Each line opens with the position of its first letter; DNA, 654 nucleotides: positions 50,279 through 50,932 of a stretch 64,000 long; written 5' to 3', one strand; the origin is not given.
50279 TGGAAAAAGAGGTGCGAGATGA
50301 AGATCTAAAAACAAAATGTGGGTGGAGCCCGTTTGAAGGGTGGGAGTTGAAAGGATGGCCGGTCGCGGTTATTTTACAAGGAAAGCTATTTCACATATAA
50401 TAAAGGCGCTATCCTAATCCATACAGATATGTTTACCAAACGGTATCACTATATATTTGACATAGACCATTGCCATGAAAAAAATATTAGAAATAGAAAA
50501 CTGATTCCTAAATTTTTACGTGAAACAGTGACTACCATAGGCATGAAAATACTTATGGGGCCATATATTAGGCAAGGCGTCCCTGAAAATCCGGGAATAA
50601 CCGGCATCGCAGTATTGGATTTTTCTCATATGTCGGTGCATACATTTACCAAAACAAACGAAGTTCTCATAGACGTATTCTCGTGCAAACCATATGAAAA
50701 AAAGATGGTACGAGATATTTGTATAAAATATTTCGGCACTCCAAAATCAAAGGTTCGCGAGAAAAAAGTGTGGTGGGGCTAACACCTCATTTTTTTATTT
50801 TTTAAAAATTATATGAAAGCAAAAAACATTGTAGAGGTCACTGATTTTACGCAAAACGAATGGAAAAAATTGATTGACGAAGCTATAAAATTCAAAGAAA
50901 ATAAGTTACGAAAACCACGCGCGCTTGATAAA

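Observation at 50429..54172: A SpeH-like pyruvoyl decarboxylase, two OTCase-family paralogs and an aspartase/fumarase embedded in a pyr operon that lacks carAB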

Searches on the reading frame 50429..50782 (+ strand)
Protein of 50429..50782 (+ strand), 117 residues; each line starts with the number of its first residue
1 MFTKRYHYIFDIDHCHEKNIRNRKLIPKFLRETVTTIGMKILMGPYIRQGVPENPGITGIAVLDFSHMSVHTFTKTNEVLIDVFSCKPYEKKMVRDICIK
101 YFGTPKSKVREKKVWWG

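Call 3: search_protein_families(library=pfam, proteins=[window:50429-50782:+])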
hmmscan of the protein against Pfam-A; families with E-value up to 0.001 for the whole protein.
window:50429-50782:+ (117 aa): 1 family
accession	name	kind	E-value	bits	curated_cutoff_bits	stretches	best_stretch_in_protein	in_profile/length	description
PF02675.21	AdoMet_dc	-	3.5e-19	69.6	25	1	7-111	1-103/107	S-adenosylmethionine decarboxylase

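Call 4: search_protein_families(library=ncbifam, proteins=[window:50429-50782:+])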
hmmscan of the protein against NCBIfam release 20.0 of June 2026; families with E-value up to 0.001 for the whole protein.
window:50429-50782:+ (117 aa): 1 family
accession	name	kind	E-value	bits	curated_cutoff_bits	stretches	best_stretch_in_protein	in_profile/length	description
TIGR03330.1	SAM_DCase_Bsu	equivalog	3.5e-13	49.9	75.65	1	6-109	5-106/112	adenosylmethionine decarboxylase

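Call 26: find_homologous_proteins(query=window:50429-50779:+)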
Query window:50429-50779:+ (117 aa): 12 proteins with E <= 0.001 among 12 candidates.
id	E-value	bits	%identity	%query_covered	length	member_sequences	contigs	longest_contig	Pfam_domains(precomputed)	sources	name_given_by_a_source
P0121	3.3e-76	271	100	100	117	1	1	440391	PF02675.22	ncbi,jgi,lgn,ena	ncbi:MAG: S-adenosylmethionine decarboxylase [Candidatus Magasanikbacteria bacterium]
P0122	1.3e-40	156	53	99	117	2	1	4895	PF02675.22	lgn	-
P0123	7.6e-37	144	56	100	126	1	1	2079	PF02675.22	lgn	-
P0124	3.8e-36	141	54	98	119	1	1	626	PF02675.22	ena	-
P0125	1.3e-35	140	52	99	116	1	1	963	PF02675.22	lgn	-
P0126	2.3e-34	136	50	100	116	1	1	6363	PF02675.22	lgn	-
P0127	2.5e-31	126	50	100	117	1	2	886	PF02675.22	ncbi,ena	-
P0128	4.0e-31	125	50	100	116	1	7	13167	PF02675.22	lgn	-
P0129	3.2e-25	106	46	97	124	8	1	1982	PF02675.22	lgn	-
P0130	5.5e-24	102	43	97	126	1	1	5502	PF02675.22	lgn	-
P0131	2.3e-17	81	52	61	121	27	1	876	PF02675.22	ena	-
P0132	1.1e-14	72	55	53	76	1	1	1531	PF02675.22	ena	-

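Call 31: search_solved_structures(query=window:50429-50779:+, show_alignments=4, max_evalue=1)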
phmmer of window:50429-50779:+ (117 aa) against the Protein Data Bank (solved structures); distinct sequences matched with E-value up to 1: 4.
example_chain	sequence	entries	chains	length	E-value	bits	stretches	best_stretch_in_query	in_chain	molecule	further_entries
1tlu_A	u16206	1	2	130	0.00017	24.7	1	7-87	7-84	S-adenosylmethionine decarboxylase proenzyme, AdoMetDC, SamDC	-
1vr7_A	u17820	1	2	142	0.00021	24.4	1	7-87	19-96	S-adenosylmethionine decarboxylase proenzyme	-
1tmi_A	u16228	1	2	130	0.00045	23.3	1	7-87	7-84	S-adenosylmethionine decarboxylase proenzyme, AdoMetDC, SamDC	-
2iii_A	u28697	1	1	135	0.0066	19.5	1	55-91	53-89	S-adenosylmethionine decarboxylase proenzyme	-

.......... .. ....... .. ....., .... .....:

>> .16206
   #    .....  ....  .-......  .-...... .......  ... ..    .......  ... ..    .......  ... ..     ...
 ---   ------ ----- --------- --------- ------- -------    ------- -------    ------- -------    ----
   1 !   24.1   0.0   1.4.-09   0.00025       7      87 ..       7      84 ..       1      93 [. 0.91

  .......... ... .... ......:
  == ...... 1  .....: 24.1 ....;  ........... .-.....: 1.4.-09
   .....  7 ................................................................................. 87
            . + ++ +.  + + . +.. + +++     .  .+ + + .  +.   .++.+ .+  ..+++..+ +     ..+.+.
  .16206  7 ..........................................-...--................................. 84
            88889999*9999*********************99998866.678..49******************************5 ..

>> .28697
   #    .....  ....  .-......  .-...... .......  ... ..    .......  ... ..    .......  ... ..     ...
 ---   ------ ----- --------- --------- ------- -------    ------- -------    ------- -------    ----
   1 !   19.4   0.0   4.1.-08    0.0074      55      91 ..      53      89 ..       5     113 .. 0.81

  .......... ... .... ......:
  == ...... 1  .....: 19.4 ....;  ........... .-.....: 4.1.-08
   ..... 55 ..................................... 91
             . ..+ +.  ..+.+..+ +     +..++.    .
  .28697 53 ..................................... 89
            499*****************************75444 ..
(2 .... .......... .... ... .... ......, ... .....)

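Call 39: find_encoding_contigs(protein=P0128, flank=10000, max_places=3)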
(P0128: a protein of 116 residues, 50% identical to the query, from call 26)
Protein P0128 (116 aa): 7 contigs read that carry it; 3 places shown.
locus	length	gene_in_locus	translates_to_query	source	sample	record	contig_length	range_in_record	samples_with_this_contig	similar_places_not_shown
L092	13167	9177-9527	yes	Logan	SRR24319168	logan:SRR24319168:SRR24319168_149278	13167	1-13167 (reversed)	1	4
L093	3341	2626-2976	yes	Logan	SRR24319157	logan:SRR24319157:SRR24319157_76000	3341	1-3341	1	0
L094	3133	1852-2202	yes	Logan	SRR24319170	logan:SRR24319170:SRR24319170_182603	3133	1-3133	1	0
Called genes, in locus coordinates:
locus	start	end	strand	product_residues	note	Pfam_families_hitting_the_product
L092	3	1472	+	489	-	?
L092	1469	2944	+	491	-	-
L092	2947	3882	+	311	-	-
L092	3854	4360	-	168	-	PF10502:Peptidase_S26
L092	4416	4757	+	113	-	-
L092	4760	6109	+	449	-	-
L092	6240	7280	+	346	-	-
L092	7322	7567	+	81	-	-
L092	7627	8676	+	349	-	-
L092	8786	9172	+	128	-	PF00072:Response_reg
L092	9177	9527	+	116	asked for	PF02675:AdoMet_dc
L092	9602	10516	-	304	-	-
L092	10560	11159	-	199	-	PF21176:RecR_HhH, PF02132:RecR_ZnF (weak), PF13662:Toprim_4, PF21175:RecR_C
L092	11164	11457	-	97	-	PF02575:YbaB_DNA_bd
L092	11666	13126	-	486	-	PF00772:DnaB, PF03796:DnaB_C, PF13481:AAA_25, PF06745:ATPase (weak)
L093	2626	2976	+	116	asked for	PF02675:AdoMet_dc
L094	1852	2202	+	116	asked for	PF02675:AdoMet_dc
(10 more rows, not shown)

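Call 40: find_encoding_contigs(protein=P0126, flank=10000, max_places=2)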
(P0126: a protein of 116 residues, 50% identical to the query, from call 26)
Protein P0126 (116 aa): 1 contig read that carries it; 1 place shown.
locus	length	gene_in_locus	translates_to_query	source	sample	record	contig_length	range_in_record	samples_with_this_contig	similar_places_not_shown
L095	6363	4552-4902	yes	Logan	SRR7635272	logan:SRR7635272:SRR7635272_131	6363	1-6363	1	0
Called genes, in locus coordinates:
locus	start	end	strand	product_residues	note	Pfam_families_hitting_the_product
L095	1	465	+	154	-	?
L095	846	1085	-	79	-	-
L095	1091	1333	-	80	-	-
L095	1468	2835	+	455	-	PF00579:tRNA-synt_1b, PF22421:SYY_C-terminal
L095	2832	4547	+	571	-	PF03485:Arg_tRNA_synt_N, PF00750:tRNA-synt_1d, PF05746:DALR_1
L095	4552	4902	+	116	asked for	PF02675:AdoMet_dc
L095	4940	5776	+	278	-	-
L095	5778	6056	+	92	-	-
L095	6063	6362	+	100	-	?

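Call 41: find_encoding_contigs(protein=P0130, flank=10000, max_places=2)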
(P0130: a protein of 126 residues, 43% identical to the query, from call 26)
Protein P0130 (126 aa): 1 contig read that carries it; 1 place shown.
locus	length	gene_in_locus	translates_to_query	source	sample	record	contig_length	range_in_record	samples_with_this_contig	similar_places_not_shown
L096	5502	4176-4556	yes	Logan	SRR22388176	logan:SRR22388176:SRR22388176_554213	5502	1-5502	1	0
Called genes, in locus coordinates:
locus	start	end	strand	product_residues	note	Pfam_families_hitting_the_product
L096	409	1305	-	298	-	-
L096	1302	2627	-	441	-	PF18073:Zn_ribbon_LapB, PF13481:AAA_25, PF23442:DUF7125 (weak), PF03796:DnaB_C, PF06745:ATPase, PF25199:nSTAND_NTPase5 (weak), PF13541:ChlI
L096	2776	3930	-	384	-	PF21543:CvfB_2nd (faint), PF23459:S1_RRP5 (faint), PF24682:OB_RRP5 (faint), PF00575:S1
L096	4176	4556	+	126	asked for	PF02675:AdoMet_dc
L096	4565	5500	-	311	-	?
